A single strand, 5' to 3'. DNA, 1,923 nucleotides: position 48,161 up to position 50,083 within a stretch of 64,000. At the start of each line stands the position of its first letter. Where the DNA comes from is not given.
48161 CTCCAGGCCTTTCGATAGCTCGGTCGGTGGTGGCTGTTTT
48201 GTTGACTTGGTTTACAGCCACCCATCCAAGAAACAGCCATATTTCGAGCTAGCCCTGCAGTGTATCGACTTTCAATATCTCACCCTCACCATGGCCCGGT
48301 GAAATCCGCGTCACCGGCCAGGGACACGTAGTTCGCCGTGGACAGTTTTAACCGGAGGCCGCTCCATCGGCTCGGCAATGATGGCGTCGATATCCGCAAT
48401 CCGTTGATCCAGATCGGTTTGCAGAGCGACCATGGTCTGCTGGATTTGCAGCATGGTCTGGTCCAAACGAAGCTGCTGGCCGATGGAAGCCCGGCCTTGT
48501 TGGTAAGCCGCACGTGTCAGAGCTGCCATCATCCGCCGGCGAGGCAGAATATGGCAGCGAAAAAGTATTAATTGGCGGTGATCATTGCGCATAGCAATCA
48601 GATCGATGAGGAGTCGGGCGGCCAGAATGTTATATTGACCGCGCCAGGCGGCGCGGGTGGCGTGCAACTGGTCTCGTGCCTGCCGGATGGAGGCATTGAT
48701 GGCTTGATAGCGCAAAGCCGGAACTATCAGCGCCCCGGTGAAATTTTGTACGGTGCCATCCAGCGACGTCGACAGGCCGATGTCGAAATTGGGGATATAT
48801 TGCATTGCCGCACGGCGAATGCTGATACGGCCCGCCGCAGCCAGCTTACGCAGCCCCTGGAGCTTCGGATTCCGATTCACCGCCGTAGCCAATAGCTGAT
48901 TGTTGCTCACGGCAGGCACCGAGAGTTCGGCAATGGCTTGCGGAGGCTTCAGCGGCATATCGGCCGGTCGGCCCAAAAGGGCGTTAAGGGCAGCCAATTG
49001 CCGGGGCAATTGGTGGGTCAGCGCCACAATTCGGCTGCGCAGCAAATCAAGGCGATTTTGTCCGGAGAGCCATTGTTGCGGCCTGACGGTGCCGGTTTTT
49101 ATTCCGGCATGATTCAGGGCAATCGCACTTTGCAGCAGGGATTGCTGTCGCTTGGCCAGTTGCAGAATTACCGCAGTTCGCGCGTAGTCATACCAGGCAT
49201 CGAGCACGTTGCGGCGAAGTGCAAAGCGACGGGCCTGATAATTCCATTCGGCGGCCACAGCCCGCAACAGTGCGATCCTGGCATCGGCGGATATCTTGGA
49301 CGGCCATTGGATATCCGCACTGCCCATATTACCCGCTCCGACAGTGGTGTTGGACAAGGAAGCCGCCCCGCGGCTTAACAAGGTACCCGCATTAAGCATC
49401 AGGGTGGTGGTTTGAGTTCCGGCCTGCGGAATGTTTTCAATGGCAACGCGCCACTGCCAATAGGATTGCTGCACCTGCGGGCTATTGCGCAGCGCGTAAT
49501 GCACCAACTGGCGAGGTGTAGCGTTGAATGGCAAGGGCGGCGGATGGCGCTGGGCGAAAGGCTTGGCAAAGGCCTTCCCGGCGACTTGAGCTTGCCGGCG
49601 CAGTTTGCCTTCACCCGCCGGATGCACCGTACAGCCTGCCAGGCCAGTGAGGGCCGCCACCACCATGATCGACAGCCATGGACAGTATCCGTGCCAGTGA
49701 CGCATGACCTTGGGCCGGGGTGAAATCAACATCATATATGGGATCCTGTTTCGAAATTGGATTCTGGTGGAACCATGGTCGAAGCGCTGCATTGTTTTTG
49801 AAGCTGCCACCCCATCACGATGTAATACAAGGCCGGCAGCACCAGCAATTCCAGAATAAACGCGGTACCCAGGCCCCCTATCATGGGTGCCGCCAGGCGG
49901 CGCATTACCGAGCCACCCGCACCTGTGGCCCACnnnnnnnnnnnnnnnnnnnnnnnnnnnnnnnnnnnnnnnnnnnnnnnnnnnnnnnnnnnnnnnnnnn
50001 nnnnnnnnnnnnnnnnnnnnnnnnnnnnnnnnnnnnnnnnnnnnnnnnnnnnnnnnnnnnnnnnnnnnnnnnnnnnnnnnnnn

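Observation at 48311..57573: cnrYXH-CBA-like layout: membrane sensor/anti-sigma candidate, ECF sigma, periplasmic metal-binding candidate, then MFP-RND-OMF heavy-metal efflux, with non-homologous-looking sensor parts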

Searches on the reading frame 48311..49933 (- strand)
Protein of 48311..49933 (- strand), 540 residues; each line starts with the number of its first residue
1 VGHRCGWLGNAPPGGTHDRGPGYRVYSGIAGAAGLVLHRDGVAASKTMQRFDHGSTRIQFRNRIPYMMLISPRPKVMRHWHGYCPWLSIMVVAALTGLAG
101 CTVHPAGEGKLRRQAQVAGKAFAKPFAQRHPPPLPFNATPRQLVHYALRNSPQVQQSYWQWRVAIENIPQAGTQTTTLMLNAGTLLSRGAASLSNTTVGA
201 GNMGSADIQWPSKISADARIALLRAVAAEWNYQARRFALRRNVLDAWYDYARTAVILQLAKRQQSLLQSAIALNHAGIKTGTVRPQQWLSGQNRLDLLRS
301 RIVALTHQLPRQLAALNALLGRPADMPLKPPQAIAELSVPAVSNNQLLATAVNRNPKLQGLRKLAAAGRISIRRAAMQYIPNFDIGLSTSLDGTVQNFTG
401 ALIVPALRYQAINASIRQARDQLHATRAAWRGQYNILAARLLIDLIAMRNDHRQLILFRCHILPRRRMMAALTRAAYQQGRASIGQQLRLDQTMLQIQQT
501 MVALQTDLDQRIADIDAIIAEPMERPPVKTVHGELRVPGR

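Call 3: search_protein_families(library=pfam, proteins=[window:48311-49933:-], max_evalue=0.1)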
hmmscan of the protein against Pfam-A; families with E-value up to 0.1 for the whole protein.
window:48311-49933:- (540 aa): 1 family
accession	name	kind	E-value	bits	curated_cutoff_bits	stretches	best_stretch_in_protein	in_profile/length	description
PF02321.23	OEP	-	6.4e-19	68.9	22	2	142-321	3-187/187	Outer membrane efflux protein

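Call 4: search_protein_families(library=ncbifam, proteins=[window:48311-49933:-], max_evalue=0.1)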
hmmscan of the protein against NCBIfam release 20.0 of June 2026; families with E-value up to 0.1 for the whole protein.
window:48311-49933:- (540 aa): 4 families
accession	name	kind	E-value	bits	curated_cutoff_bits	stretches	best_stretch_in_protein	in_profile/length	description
TIGR01844.1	type_I_sec_TolC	subfamily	5.2e-09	35.6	225.15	1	143-429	8-308/414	TolC family outer membrane protein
TIGR01845.1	outer_NodT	subfamily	3.4e-08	32.8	210.05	2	141-391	60-317/460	efflux transporter outer membrane subunit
NF033142.1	efflux_OM_AdeC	exception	0.018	13.7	975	1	193-385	123-314/465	multidrug efflux RND transporter AdeABC outer membrane channel subunit AdeC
NF033143.1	efflux_OM_AdeK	equivalog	0.022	13.5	900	1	154-382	85-311/480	multidrug efflux RND transporter AdeIJK outer membrane channel subunit AdeK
